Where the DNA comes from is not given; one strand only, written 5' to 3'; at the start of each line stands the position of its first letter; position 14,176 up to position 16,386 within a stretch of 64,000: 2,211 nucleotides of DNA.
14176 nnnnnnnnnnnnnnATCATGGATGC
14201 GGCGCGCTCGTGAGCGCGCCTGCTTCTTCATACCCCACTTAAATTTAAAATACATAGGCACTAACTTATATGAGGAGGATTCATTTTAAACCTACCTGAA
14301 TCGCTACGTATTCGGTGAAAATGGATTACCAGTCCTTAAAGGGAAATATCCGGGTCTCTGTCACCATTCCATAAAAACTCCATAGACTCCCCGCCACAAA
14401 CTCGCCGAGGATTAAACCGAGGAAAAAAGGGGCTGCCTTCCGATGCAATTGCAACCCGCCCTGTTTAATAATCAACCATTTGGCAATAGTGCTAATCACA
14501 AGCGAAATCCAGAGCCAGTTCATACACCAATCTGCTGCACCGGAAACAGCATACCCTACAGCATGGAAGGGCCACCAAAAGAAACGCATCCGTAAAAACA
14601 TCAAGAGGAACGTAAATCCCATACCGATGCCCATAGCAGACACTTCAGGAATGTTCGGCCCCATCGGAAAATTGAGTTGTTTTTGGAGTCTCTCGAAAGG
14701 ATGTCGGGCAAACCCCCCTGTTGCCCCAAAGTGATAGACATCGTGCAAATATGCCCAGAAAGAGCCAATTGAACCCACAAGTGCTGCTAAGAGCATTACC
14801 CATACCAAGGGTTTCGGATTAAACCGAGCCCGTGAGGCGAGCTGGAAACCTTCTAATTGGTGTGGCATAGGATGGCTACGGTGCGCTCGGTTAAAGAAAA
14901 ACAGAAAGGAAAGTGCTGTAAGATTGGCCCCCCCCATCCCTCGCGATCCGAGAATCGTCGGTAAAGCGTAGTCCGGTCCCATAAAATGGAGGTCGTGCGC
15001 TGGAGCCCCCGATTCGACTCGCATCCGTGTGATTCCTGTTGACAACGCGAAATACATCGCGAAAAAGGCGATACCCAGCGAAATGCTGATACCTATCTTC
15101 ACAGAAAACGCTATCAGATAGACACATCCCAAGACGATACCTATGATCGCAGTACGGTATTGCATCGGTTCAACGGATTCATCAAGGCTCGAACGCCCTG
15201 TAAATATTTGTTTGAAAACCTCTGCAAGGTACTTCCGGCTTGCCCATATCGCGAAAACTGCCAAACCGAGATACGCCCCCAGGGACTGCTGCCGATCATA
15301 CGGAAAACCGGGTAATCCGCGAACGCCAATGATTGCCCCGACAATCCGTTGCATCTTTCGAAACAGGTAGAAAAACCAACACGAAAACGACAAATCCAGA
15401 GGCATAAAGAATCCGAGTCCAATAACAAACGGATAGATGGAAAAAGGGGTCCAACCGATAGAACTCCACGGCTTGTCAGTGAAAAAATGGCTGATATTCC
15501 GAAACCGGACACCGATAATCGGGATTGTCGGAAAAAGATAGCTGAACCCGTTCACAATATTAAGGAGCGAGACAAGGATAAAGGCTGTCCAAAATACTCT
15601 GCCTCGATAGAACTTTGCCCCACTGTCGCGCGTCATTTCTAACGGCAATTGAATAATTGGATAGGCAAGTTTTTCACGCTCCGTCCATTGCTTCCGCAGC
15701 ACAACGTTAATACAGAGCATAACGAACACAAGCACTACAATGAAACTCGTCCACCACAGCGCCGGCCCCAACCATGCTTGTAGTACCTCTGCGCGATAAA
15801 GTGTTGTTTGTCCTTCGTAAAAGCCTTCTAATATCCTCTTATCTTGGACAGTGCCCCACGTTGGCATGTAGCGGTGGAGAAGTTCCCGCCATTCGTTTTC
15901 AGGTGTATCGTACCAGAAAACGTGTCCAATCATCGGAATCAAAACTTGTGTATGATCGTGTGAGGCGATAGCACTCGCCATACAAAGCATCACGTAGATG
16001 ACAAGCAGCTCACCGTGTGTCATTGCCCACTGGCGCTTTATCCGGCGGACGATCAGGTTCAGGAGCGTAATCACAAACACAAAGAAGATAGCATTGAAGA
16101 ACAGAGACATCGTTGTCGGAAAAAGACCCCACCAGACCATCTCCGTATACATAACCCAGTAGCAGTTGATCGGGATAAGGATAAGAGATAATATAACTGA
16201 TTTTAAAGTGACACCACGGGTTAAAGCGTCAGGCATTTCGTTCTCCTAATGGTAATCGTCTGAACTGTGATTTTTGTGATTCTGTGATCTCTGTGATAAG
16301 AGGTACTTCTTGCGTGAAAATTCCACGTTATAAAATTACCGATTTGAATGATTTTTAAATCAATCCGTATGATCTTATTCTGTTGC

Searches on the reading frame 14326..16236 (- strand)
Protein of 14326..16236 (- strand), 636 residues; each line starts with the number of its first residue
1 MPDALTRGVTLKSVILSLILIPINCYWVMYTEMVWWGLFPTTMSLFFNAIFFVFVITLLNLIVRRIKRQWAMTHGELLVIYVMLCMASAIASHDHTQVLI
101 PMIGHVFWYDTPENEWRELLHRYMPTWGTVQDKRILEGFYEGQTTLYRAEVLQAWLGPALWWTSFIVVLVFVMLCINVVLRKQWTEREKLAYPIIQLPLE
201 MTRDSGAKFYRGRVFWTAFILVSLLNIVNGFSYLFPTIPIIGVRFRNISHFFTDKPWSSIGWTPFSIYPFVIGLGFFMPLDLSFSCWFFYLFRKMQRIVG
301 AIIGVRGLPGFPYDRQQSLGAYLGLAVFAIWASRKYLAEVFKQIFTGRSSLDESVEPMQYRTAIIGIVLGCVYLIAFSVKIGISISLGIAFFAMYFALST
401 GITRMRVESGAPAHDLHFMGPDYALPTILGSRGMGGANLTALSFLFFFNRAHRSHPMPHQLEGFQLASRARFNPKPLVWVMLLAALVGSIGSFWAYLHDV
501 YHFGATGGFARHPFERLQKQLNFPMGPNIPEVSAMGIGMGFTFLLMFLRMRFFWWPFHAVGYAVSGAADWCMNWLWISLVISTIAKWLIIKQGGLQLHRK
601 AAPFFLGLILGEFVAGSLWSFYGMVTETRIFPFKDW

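Call 115: search_protein_families(library=pfam, max_evalue=0.00001, proteins=[window:14326-16236:-])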
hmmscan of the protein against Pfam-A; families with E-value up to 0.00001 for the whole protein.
window:14326-16236:- (636 aa): 2 families
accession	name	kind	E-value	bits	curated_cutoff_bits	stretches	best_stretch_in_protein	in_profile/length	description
PF20581.3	DUF6785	-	3.3e-166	554.1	25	1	10-504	1-498/498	Family of unknown function (DUF6785)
PF20580.3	DUF6784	-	2.4e-30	105.1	26.4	1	533-631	2-98/101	Domain of unknown function (DUF6784)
